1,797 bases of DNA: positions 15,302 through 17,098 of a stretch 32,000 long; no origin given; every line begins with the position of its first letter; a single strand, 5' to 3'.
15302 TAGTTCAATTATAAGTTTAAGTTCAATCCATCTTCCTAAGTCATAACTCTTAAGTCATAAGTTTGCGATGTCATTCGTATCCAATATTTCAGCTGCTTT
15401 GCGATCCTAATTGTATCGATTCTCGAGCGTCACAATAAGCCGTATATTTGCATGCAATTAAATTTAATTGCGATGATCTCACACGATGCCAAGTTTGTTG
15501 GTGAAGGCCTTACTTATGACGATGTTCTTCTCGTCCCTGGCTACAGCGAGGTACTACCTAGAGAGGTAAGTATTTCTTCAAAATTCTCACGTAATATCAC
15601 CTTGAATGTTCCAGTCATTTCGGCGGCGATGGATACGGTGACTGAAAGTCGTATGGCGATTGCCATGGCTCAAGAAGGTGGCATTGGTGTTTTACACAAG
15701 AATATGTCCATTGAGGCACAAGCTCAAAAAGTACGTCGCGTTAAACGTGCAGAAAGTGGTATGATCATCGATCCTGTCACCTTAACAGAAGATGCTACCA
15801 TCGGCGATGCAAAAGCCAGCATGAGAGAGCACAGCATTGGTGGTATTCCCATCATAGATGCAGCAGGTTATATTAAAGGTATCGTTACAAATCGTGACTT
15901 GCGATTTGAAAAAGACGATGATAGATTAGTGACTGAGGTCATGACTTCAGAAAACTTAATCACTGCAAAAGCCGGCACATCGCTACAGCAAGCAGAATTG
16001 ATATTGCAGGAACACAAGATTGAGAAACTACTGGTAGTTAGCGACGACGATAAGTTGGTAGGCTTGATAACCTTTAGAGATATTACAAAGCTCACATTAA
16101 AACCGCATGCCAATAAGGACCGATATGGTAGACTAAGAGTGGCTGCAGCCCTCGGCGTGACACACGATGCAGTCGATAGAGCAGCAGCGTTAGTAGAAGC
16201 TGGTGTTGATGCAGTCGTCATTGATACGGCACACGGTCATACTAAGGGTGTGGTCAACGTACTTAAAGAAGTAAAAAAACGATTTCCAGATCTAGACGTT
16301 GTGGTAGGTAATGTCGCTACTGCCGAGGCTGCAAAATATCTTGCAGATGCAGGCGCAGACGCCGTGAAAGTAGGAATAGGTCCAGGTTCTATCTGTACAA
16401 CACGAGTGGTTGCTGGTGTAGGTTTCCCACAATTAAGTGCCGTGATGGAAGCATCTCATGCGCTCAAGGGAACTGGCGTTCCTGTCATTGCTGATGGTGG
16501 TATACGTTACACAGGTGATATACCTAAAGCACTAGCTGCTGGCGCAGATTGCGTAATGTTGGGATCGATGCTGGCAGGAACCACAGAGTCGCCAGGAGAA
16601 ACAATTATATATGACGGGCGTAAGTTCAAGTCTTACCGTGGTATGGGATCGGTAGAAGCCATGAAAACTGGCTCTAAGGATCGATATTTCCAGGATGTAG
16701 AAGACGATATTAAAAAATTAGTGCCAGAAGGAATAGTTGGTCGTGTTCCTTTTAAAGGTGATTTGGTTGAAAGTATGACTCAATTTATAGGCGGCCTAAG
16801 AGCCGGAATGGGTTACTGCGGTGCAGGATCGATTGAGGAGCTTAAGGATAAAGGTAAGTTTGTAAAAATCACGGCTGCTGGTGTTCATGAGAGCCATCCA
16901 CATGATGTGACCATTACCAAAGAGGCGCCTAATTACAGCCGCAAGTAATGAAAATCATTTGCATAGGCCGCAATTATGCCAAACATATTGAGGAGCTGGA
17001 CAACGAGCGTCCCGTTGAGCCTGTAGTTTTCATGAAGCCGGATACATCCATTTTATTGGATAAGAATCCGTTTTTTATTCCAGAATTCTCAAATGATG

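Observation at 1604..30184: Highly over-represented dispersed palindrome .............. with a conserved asymmetric flank (8 perfect copies plus 1 interrupted in 32 kb)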

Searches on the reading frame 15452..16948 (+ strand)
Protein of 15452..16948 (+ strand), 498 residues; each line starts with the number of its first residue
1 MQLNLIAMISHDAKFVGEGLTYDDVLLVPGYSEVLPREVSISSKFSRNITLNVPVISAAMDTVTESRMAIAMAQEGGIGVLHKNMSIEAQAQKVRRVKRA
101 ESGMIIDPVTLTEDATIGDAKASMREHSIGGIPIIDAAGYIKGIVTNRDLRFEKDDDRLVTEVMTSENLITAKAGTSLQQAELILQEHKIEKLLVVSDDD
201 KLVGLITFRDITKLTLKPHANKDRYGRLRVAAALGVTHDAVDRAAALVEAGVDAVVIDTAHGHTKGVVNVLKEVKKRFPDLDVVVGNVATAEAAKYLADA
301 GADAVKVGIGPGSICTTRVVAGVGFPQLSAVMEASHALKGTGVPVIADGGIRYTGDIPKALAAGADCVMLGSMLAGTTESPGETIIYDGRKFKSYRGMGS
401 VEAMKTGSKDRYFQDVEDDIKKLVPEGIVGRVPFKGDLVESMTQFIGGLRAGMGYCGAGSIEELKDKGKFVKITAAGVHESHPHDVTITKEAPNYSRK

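Call 9: find_encoding_contigs(protein=window:15452-16948:+, flank=10000, max_places=6)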
Protein window:15452-16948:+ (498 aa): no gene with exactly this product is on record in the collection.
